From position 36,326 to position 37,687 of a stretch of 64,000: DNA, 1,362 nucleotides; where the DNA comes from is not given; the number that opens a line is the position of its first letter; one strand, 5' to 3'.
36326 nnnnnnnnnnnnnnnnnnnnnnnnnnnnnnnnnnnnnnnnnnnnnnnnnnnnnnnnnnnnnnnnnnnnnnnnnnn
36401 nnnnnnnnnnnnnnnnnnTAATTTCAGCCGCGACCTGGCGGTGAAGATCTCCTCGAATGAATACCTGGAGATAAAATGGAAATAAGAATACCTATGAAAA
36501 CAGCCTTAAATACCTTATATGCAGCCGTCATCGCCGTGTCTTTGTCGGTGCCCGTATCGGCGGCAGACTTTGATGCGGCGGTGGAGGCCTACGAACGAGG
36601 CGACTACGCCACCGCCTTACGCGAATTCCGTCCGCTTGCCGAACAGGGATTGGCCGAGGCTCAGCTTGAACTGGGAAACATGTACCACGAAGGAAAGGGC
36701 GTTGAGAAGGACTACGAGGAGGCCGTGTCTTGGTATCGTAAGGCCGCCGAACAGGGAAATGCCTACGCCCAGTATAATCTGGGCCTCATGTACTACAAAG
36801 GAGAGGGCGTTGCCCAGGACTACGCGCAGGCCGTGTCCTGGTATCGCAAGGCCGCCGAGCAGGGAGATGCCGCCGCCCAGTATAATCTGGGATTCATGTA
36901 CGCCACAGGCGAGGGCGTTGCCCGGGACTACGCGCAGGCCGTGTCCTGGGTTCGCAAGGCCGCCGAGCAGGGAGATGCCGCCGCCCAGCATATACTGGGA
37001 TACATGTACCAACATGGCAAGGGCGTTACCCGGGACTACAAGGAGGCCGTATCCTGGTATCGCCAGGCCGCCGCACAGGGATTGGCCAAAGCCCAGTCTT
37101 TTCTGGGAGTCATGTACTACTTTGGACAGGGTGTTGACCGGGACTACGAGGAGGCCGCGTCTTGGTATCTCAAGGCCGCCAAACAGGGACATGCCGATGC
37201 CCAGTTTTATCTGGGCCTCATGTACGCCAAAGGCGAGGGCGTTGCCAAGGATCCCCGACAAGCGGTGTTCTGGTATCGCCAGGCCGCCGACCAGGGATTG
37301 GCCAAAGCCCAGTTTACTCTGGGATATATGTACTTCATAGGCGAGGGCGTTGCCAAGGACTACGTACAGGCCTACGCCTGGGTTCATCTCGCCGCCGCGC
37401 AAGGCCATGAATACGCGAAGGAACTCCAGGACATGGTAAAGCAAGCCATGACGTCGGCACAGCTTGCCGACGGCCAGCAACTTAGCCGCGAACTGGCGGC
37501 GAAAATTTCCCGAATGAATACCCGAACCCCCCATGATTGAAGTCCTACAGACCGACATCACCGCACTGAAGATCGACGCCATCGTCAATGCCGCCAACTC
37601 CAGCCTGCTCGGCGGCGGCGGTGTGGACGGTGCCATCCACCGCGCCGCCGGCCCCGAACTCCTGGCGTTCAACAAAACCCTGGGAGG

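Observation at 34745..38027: Sel1-repeat gene array showing paralog fusion, internal duplication and duplicated 3-prime tail, co-operonic with a macro-domain gene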

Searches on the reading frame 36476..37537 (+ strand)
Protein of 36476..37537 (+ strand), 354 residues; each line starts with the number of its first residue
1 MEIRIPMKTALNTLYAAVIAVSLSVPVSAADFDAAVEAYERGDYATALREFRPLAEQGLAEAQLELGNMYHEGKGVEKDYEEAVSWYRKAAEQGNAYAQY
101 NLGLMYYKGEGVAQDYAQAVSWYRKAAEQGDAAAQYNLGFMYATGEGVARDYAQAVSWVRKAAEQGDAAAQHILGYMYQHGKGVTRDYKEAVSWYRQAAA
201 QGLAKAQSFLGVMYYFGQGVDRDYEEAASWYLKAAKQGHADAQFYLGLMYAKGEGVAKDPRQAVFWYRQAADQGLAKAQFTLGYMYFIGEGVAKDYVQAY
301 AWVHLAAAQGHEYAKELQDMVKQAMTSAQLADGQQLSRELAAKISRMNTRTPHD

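Call 4: search_protein_families(library=pfam, proteins=[window:36476-37537:+])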
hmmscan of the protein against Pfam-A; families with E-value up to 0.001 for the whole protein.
window:36476-37537:+ (354 aa): 4 families
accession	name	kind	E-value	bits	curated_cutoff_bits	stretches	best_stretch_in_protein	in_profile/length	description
PF08238.18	Sel1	-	1.1e-81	266.8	30.7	7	60-95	1-36/36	Sel1 repeat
PF13176.12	TPR_7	-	1.2e-05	25.4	27.9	0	174-201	5-30/36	Tetratricopeptide repeat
PF13432.12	TPR_16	-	2.9e-05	24.9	32.7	1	33-95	2-62/65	Tetratricopeptide repeat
PF23310.1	TPR_27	-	6e-05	23.1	27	0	81-144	13-73/110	Plant tetratrico peptide repeats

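Call 37: search_solved_structures(query=window:36476-37537:+, max_evalue=1e-10, show_alignments=1)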
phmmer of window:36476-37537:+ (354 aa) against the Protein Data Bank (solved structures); distinct sequences matched with E-value up to 1e-10: 26.
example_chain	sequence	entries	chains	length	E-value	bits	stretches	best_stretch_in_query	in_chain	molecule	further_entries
6ok3_A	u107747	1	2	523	1.8e-107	362.6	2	63-310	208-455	Sel1 repeat protein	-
4bwr_A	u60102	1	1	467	5.2e-100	338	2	65-343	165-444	PROTEIN CORRESPONDING TO LOCUS C5321 FROM CFT073 E.COLI STRAIN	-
8sxq_A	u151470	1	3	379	1.5e-84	287.2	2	35-311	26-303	SEL-1 repeat protein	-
6deh_A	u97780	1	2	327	4e-61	210.2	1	54-336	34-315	TPR repeat protein, protein-protein interaction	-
6ork_A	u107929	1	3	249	1.5e-54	188.6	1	38-270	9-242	Sel1 repeat protein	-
6onw_A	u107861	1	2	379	6e-54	186.6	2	76-310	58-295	Sel1 repeat protein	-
9uav_C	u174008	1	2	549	1.9e-53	185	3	46-208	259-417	Protein sel-1 homolog 1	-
8ket_C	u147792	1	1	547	2e-53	184.9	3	46-208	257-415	Protein sel-1 homolog 1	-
9og0_C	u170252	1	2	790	3.9e-52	180.7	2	43-274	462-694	Protein sel-1 homolog 1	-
8kes_D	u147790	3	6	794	1.7e-51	178.6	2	44-274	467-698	Protein sel-1 homolog 1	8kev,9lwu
6ur7_A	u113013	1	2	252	8e-46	159.9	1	35-271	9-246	Sel1 repeat family protein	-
1ouv_A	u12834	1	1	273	1.5e-36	129.4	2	37-198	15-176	conserved hypothetical secreted protein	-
5b26_A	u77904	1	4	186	9.7e-28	100.5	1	84-256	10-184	Protein sel-1 homolog 1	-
6orc_A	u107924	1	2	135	1e-23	87.2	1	90-207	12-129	Sel1 repeat protein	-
8d9x_A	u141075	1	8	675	2.5e-21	79.4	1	113-290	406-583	Maltodextrin-binding protein,DAP3-binding cell death enhancer 1 short form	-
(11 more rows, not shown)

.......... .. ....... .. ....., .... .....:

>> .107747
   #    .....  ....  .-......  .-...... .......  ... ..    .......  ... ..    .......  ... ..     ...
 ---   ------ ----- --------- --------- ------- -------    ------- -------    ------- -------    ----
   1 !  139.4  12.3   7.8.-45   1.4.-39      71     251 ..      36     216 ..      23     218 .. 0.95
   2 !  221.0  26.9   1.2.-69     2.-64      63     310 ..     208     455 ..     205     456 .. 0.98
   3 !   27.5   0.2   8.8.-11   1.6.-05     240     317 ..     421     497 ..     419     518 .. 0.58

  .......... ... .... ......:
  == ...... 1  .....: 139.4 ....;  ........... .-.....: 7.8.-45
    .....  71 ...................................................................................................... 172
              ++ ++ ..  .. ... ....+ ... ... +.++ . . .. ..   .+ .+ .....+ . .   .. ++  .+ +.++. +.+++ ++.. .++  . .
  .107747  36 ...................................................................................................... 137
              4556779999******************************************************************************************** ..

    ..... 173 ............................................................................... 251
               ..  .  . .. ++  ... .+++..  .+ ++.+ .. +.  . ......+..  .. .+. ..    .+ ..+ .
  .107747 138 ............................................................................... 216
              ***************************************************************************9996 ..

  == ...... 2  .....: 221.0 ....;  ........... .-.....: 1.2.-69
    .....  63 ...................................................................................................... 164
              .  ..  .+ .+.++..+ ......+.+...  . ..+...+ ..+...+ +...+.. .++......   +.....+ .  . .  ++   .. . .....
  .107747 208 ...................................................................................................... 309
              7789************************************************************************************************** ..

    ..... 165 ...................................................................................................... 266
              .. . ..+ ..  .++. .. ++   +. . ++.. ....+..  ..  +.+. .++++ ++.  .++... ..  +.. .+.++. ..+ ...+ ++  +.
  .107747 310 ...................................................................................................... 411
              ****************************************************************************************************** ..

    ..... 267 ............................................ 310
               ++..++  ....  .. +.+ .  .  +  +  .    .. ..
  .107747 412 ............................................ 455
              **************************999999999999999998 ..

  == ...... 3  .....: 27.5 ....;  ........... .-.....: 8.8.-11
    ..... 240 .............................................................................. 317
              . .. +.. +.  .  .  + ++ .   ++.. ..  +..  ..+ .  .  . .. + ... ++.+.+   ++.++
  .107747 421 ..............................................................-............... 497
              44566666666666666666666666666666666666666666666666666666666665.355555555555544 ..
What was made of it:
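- Closest known: Solved bacterial SLR proteins: 6ok3. Same: The same 36-aa helix-turn-helix repeat family, with E values from 1e-107 to 1e-36 against gene 2 (call 37).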

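Call 39: search_protein_families(library=ncbifam, proteins=[window:36476-37537:+])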
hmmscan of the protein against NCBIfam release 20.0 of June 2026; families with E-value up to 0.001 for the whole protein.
window:36476-37537:+ (354 aa): 4 families
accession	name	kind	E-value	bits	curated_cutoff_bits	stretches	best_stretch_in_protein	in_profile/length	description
NF033786.1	phenyl_MerG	equivalog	3.9e-47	161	350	4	194-340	56-210/217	phenylmercury resistance protein MerG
NF038194.1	AlgK_TPR_lipo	equivalog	7.9e-35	120.4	700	3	196-339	290-432/448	alginate biosynthesis TPR repeat lipoprotein AlgK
NF047621.1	FlgprotMotXVib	equivalog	3.9e-28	98.4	330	4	209-317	77-185/211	flagellar protein MotX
NF045484.1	TransRegExoR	equivalog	2.9e-24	85.8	450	4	224-274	59-109/267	exopolysaccharide production regulator ExoR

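Call 40: search_protein_families(library=padloc, proteins=[window:36476-37537:+])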
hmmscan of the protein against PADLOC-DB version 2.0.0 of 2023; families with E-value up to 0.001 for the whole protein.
window:36476-37537:+ (354 aa): 1 family
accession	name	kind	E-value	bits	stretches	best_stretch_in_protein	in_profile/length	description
PDLC00284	PtuA1|PtuA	-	5.7e-06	23.4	0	51-93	12-54/545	AAA ATPase domain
